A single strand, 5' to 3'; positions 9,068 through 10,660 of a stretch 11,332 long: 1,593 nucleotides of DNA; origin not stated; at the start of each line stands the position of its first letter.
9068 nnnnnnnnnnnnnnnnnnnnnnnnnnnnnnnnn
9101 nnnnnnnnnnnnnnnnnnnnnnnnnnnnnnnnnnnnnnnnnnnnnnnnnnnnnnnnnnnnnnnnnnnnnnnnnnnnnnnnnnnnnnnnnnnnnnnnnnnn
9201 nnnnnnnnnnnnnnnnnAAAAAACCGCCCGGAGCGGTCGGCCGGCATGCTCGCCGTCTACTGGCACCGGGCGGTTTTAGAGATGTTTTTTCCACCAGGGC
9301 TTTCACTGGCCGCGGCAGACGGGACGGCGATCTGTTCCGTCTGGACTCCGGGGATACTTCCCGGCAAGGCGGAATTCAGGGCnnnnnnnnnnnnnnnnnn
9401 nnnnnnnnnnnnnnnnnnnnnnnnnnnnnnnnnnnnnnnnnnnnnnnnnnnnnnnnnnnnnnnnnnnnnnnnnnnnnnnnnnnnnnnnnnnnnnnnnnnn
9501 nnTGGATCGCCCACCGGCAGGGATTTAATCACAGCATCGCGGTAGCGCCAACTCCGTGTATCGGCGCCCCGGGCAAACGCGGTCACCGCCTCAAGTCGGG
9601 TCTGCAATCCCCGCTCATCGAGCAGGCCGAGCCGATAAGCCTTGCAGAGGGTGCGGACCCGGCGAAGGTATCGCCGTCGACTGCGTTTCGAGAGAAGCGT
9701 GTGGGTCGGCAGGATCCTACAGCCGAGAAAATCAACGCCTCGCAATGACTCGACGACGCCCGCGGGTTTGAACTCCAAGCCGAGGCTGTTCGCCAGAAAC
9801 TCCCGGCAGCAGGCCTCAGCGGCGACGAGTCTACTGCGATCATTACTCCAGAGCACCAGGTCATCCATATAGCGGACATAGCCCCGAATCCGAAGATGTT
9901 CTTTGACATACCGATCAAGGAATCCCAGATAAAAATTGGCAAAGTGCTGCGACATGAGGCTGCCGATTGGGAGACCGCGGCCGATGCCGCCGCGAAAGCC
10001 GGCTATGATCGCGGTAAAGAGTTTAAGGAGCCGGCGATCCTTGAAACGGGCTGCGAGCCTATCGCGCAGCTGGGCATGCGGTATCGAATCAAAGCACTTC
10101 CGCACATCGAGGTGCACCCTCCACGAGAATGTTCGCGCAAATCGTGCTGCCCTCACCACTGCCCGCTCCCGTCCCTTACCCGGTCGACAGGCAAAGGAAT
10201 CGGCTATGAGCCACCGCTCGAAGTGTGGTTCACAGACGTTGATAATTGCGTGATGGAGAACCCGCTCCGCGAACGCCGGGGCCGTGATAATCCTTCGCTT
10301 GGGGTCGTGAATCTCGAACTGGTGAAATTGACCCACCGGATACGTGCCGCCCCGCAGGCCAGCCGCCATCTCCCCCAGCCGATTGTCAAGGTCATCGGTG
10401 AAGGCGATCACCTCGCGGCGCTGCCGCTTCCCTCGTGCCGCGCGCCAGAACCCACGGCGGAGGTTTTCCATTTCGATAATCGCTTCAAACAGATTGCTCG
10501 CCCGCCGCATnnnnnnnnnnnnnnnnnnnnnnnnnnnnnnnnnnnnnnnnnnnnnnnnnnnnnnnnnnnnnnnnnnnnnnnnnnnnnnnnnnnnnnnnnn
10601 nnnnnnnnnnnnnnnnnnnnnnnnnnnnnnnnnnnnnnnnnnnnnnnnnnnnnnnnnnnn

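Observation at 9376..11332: Diversity-generating retroelement with an HRDC-type accessory gene and the template repeat abutting the RT stop codon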

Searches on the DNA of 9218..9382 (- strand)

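Call 47: build_rna_model(alignment_id=A3)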
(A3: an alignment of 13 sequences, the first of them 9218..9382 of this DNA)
Model R1 built from alignment A3 (13 sequences, 187 columns); structure: RNAalifold consensus.
model positions 164; base pairs 39; branch points 2; effective number of sequences 1.59; information 0.59 bits per position. Calibrated on 0.2 Mb of random sequence (short: E-values are rough).
structure used (alignment columns):
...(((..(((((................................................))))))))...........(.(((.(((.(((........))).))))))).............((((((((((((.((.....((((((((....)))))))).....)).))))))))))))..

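Call 48: search_with_rna_model(model_id=R1, sources=[window, L001, L002, L003, L004, L005, L006, L007, L008, L009, L010, L011, L012, L013, L014, L015, L016, L017, L018, L019, L020, L021, L022, L023, L024, L025, L026, L027, L028, L029, L030, L031, L032, L033, L034, L035, L036, L037, L038, L039, L040, L041, L042, L043, L044, L045, L046, L047, L048, L049, L050, L051, L052, L053, L054, L055, L056, L057, L058, L059, L060, L061, L062, L063, L064, L065, L066, L067, L068, L069, L070, L071, L072, L073, L074, L075, L076, L077, L078, L079, L080, L081, L082, L083, L084, L085, L086, L087, L088, L089, L090, L091, L092, L093, L094, L095, L096], max_evalue=0.01, make_alignment=true)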
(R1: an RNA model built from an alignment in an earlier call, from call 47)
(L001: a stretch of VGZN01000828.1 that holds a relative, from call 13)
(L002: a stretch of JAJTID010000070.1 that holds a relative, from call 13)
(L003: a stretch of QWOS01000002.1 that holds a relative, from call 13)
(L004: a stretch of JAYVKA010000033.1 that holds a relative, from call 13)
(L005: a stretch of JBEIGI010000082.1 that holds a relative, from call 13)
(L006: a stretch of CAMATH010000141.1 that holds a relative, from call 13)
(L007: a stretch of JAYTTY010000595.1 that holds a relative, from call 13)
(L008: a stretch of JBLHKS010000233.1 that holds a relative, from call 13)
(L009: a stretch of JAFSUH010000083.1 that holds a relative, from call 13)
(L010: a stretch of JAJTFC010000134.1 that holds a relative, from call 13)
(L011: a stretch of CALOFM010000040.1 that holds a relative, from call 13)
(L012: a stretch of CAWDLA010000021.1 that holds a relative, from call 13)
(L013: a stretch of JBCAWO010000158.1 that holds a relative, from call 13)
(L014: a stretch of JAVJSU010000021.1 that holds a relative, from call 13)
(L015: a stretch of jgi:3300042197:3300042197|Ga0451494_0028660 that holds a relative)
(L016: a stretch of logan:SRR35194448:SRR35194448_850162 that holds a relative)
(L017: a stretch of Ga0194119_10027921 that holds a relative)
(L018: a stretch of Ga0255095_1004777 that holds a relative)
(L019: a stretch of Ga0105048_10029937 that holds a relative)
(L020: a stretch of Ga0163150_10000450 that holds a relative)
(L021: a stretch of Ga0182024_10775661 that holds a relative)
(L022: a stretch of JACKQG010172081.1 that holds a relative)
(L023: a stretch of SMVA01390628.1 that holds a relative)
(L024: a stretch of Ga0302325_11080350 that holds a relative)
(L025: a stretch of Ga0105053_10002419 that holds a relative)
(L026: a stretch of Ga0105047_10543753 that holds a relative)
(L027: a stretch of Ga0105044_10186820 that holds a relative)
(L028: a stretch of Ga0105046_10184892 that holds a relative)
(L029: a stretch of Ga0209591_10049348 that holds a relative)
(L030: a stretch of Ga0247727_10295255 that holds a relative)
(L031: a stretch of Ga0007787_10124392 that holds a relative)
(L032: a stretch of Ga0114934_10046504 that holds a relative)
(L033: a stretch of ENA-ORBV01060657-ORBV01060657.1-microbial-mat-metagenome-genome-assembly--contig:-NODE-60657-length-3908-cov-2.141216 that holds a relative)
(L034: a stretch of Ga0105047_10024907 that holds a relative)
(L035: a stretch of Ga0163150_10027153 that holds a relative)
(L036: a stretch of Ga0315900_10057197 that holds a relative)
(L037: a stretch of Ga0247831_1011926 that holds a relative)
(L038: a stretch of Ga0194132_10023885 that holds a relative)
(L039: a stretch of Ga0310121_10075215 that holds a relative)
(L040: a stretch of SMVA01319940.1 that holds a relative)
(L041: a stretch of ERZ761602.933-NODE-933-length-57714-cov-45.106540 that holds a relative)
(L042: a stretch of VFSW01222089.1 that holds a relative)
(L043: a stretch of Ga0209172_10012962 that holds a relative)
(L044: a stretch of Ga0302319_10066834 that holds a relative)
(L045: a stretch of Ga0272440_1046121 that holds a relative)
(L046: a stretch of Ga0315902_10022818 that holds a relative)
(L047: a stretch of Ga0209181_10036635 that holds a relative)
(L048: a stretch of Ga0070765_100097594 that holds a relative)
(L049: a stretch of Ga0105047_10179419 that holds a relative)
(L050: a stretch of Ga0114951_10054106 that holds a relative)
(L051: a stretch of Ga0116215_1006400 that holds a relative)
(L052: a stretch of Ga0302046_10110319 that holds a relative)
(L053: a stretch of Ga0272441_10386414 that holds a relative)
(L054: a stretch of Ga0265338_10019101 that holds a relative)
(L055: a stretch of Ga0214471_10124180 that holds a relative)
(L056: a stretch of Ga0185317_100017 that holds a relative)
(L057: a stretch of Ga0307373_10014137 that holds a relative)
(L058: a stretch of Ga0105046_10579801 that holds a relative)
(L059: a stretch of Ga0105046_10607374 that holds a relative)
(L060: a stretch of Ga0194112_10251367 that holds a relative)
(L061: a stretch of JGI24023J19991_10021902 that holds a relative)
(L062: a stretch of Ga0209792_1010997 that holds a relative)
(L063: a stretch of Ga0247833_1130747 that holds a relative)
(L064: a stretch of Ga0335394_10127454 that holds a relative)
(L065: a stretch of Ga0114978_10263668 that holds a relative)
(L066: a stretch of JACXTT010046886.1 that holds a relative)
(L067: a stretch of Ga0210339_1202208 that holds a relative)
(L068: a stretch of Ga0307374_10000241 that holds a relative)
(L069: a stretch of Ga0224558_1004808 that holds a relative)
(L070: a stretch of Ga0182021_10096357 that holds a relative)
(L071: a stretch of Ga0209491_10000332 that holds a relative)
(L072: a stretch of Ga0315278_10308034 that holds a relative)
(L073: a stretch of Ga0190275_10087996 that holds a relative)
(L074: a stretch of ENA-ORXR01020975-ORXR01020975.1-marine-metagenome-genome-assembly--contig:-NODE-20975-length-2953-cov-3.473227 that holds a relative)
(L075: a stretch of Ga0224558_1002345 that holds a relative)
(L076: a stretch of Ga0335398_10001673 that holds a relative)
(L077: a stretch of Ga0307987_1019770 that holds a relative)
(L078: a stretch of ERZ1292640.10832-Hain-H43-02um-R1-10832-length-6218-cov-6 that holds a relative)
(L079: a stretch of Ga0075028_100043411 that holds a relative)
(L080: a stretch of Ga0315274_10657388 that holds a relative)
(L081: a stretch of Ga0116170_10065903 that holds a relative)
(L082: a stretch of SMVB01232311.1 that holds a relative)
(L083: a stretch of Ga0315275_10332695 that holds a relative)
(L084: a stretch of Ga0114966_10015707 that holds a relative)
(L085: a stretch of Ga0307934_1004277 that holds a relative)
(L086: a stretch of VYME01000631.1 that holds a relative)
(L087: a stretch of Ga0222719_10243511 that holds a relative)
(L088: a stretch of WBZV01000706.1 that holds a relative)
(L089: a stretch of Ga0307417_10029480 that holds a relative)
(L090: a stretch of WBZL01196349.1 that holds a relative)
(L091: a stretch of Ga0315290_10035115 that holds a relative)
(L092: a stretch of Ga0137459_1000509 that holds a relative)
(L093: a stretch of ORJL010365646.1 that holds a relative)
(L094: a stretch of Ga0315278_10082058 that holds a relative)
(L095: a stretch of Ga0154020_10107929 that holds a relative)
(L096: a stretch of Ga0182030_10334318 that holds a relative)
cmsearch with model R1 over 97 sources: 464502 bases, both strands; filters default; matches with E-value up to 0.01: 51.
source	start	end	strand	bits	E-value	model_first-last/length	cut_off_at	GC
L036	3176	3339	+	175.7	1.1e-50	1-164/164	no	0.59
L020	6593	6754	+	168.6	1.5e-48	1-164/164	no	0.56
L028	1801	1966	+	165.7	1.1e-47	1-164/164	no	0.51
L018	2372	2531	+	165.5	1.2e-47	1-164/164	no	0.59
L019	2060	2236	+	160.3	4.6e-46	1-164/164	no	0.57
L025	6593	6768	+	158.8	1.3e-45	1-164/164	no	0.57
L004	1201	1382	+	151.8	1.7e-43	1-164/164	no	0.57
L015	1964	2128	+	151.3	2.4e-43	1-164/164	no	0.64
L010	7130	7310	+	150.6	3.7e-43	1-164/164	no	0.56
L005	3272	3452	+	146.2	7.9e-42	1-164/164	no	0.52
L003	7130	7295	+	140.1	5.3e-40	1-164/164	no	0.57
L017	2159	2324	+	136.9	5.2e-39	1-164/164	no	0.67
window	9218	9382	-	133.7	4.5e-38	1-164/164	no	0.63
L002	1847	2044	+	85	2e-23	1-164/164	no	0.54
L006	1385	1546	+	68.6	1.7e-18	1-164/164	no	0.57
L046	5312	5469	+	68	2.6e-18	1-164/164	no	0.65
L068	3754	3914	+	63.9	4.6e-17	1-164/164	no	0.64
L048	1944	2088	+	61.5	2.4e-16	1-164/164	no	0.63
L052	1951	2089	+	59.6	8.7e-16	1-164/164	no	0.65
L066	1699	1858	+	59.4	1e-15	1-164/164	no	0.62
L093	6606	6739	+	56.4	8e-15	1-164/164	no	0.71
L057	2757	2900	+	55.2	1.9e-14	1-164/164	no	0.62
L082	1355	1504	+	54.7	2.6e-14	1-164/164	no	0.67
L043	5261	5403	+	48.5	1.8e-12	1-164/164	no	0.71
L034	1932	2072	+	47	5.5e-12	1-164/164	no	0.57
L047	4927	5066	+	46.9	5.7e-12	1-164/164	no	0.71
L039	1667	1806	+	45.3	1.7e-11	1-164/164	no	0.66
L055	1741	1858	+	42.1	1.6e-10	1-164/164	no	0.69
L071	6602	6739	+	42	1.7e-10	1-164/164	no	0.63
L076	6602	6739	+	42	1.7e-10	1-164/164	no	0.63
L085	3579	3716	+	42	1.7e-10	1-164/164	no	0.63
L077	1902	2054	+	40.2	6.2e-10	1-164/164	no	0.63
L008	6302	6465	+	39.6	8.9e-10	1-164/164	no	0.59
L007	1751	1865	+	36.3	8.8e-09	1-164/164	no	0.73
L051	2781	2893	+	36.1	9.9e-09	1-164/164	no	0.73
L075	6629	6736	+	34.1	4e-08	1-158/164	3'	0.68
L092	6756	6830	+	33.5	6.3e-08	1-164/164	no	0.75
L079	1904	2030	+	31.5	2.4e-07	1-164/164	no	0.69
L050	2154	2267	+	31.2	3.1e-07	1-164/164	no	0.68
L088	6656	6802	+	31.1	3.3e-07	1-164/164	no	0.65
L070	2944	3065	+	29.1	1.3e-06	1-164/164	no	0.67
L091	2138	2315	+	28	2.7e-06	1-164/164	no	0.65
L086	4451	4562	+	26.1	1.1e-05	1-164/164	no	0.72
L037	1821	1976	+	24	4.5e-05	1-164/164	no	0.67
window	9220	9277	+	23.3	7.1e-05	105-162/164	no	0.69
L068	4964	5116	+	22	0.00017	1-164/164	no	0.66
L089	1821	1972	+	21.8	0.0002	1-164/164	no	0.69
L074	1692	1814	-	21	0.00036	1-164/164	no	0.59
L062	2055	2156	+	20.9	0.00037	1-164/164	no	0.66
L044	4078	4142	+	17.2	0.0048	107-160/164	no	0.72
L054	3202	3302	+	16.9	0.0061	1-164/164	no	0.69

Alignment A4: 51 matches aligned to the model, 314 columns, each read 5' to 3' on its own strand. Consensus structure (alignment columns), stored with it:
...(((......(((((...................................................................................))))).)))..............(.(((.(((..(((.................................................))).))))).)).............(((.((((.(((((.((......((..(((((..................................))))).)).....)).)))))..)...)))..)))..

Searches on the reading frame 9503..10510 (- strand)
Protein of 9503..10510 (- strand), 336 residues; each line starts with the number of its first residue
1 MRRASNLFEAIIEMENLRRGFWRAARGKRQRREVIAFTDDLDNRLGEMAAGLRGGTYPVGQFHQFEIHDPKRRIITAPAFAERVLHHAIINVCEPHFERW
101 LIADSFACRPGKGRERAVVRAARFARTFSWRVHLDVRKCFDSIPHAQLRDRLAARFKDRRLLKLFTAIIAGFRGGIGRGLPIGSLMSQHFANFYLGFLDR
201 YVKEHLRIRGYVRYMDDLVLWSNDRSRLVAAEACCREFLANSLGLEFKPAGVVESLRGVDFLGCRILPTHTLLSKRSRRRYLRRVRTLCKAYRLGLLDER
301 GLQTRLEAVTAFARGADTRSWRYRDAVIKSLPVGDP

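Call 10: search_protein_families(library=pfam, proteins=[window:9503-10510:-], max_evalue=0.01)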
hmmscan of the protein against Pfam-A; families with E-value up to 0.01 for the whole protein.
seq(336 aa): 1 family
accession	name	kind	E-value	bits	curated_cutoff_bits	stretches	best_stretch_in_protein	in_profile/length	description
PF00078.32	RVT_1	-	9.3e-18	65.1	29.6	1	71-266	8-205/205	Reverse transcriptase (RNA-dependent DNA polymerase)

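Call 11: find_encoding_contigs(protein=window:9503-10510:-, flank=10000, max_places=6)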
Protein seq(336 aa) (336 aa): no gene with exactly this product is on record in the collection.

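Call 13: find_related_loci(query=window:9503-10510:-, collection=genome_contigs, flank=6000)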
Query seq(336 aa) (336 aa) in genome_contigs; peptide patterns used: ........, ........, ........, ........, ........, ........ (x = any residue, [..] = any of these).
124 stretches matched a pattern; 14 encode a relative of the query (tblastn E <= 1e-3); 14 distinct loci.
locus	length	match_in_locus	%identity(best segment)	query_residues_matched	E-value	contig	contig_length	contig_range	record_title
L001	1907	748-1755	56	1-336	9e-127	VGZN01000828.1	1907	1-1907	MAG: Planctomycetota bacterium isolate K_Offshore_surface_mx_130 K_Offshore_surface_mx_130_Ga0194130_10098495, whole gen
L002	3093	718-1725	56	1-336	8e-122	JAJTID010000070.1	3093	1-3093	MAG: Pirellula sp. isolate CoA8_C32 k141_1369361_flag_0_multi_105.5061_len_3093, whole genome shotgun sequence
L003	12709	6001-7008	55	1-336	6e-118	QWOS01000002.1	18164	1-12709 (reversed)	MAG: Planctomycetota bacterium isolate RH-20APR16-plancto5 RH-20APR16-C5439, whole genome shotgun sequence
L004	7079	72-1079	55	1-336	1e-115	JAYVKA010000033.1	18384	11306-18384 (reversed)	MAG: Planctomycetota bacterium isolate GL53_Down_metabinner_30_sub GL53_Down_metabinner_30_sub_32, whole genome shotgun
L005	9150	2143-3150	54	1-336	3e-114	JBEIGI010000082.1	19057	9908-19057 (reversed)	MAG: Pirellula sp. isolate Sample-102-S76-bin-126 Sample_102_S76-bin_126-k141_2159587, whole genome shotgun sequence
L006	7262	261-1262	54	1-333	2e-102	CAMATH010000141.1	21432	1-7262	MAG: Planctomicrobium piriforme isolate LH-05nov19-129 genome assembly, contig: LH-05nov19-C5114, whole genome shotgun s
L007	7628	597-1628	51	1-336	8e-98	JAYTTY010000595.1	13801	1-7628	MAG: Zavarzinella sp. isolate GFS_5468 GFS_5468_594, whole genome shotgun sequence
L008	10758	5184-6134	49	1-314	8e-82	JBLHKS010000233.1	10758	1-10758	MAG: Verrucomicrobiales bacterium isolate 3300054698_158 Ga0535670_0012756, whole genome shotgun sequence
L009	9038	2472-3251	45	1-266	6e-61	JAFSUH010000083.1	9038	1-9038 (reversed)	MAG: Kiritimatiellae bacterium isolate RGIG3480 Goat_Rumen.Co__c1099605, whole genome shotgun sequence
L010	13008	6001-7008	54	1-336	6e-114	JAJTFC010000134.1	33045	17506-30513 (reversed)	MAG: Planctomycetaceae bacterium isolate 49618_E55.3 Sample_49618_scaffold_6399, whole genome shotgun sequence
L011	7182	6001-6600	32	36-219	4e-19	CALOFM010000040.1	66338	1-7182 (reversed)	MAG: uncultured Gammaproteobacteria bacterium isolate LOGT_bin.0151 genome assembly, contig: contig_10325, whole genome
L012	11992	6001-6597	30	37-219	1e-15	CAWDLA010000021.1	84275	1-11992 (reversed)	MAG: uncultured Gammaproteobacteria bacterium isolate MFD03551.bin.2.23 genome assembly, contig: contig_29232, whole gen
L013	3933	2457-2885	31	71-206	5e-14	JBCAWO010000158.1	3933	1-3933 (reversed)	MAG: Cyanobacteria bacterium J06554_1 NODE_158_length_3933_cov_15.471732, whole genome shotgun sequence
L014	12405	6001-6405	31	78-205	5e-12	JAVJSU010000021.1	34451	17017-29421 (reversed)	MAG: Aggregatilineales bacterium isolate G1-WW12-24 k141_3516, whole genome shotgun sequence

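Call 61: search_protein_families(library=pfam, proteins=[L003:3073-5358:+, L003:10193-11029:+], max_evalue=0.0001)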
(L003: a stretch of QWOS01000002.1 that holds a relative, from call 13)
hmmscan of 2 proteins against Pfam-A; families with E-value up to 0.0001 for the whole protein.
L003:3073-5358:+ (762 aa): 4 families
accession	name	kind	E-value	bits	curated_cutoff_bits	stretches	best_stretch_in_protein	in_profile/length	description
PF03781.23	FGE-sulfatase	-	3.7e-49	168.1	23.3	1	528-754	6-254/255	Sulfatase-modifying factor enzyme 1-like domain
PF00069.31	Pkinase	-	2.8e-36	125.7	31.7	1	190-394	1-196/263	Protein kinase domain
PF07714.23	PK_Tyr_Ser-Thr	-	5.3e-27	95.2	23.1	1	195-394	6-204/258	Protein tyrosine and serine/threonine kinase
PF01636.29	APH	-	8.6e-08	32.7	23.2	0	226-286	32-86/239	Phosphotransferase enzyme family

L003:10193-11029:+ (279 aa): 1 family
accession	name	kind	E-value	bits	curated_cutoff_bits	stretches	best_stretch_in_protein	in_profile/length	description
PF03781.23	FGE-sulfatase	-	2.3e-52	178.7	23.3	1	45-271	6-254/255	Sulfatase-modifying factor enzyme 1-like domain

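Call 63: search_solved_structures(query=window:9503-10510:-, max_evalue=0.001, show_alignments=1)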
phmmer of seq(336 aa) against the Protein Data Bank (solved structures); distinct sequences matched with E-value up to 0.001: 9.
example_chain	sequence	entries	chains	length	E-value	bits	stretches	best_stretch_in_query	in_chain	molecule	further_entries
8ub7_A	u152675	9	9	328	2e-45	158.8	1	2-319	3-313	Reverse transcriptase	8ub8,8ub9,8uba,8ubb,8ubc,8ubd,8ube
6ar1_A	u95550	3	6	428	2e-17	66.7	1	48-289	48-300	GsI-IIC RT | Trt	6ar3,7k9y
5hhl_A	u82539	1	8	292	3.1e-14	56.2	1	4-263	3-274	Retron-type reverse transcriptase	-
7uim_D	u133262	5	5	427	7.1e-14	55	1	4-264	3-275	Group II intron reverse transcriptase/maturase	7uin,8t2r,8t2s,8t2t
5hhj_A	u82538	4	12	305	2e-13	53.6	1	4-264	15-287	Retron-type reverse transcriptase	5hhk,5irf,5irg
5g2x_C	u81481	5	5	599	1.4e-09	40.9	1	43-204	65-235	GROUP II INTRON-ENCODED PROTEIN LTRA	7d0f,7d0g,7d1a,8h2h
6me0_C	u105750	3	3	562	4.5e-09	39.3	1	71-293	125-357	Maturase reverse transcriptase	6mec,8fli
8bgj_A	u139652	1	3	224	5.2e-09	39.1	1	106-224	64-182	RNA-directed DNA polymerase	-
7kft_D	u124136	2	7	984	4e-05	26.3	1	53-271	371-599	Cas6-RT-Cas1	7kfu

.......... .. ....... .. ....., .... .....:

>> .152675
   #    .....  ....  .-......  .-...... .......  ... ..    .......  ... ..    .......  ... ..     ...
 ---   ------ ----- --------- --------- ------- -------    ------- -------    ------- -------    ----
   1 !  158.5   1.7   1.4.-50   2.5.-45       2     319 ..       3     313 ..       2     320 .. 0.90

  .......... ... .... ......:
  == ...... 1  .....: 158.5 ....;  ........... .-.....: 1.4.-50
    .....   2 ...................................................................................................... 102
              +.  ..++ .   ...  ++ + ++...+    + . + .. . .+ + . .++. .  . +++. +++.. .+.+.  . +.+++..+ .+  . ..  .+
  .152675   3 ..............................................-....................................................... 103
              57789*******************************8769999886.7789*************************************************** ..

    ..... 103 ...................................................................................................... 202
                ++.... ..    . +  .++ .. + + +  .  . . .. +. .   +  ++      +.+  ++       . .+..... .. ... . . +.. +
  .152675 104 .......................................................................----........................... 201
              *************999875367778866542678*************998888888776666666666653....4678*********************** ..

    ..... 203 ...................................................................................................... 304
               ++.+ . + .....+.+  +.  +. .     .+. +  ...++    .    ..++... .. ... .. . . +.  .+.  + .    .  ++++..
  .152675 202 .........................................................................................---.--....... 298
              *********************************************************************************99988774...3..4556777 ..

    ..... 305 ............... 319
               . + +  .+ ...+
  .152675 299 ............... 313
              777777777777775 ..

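Call 64: search_protein_families(library=ncbifam, proteins=[window:9503-10510:-], max_evalue=0.01)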
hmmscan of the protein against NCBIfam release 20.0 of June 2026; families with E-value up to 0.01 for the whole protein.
seq(336 aa): 6 families
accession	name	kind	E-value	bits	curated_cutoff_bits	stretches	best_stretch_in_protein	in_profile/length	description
TIGR04416.1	group_II_RT_mat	equivalog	9.2e-29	100.7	300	1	33-280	24-290/353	group II intron reverse transcriptase/maturase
NF041747.1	Drt3a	equivalog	9.8e-11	41.6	200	1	132-248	114-231/412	antiviral reverse transcriptase Drt3a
NF038233.2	retron_St85_RT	exception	1.2e-10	41.2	235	1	64-242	27-202/289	retron St85 family RNA-directed DNA polymerase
NF041750.1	Drt5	equivalog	2.6e-07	30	550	1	123-230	121-227/484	antiviral reverse transcriptase Drt5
NF041746.1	Drt2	equivalog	2.8e-06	26.8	390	1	178-287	222-342/416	antiviral reverse transcriptase Drt2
NF042941.1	Retron_TIR_antiphage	equivalog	0.00075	18.4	600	1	61-225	28-187/464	TIR domain-containing anti-phage reverse transcriptase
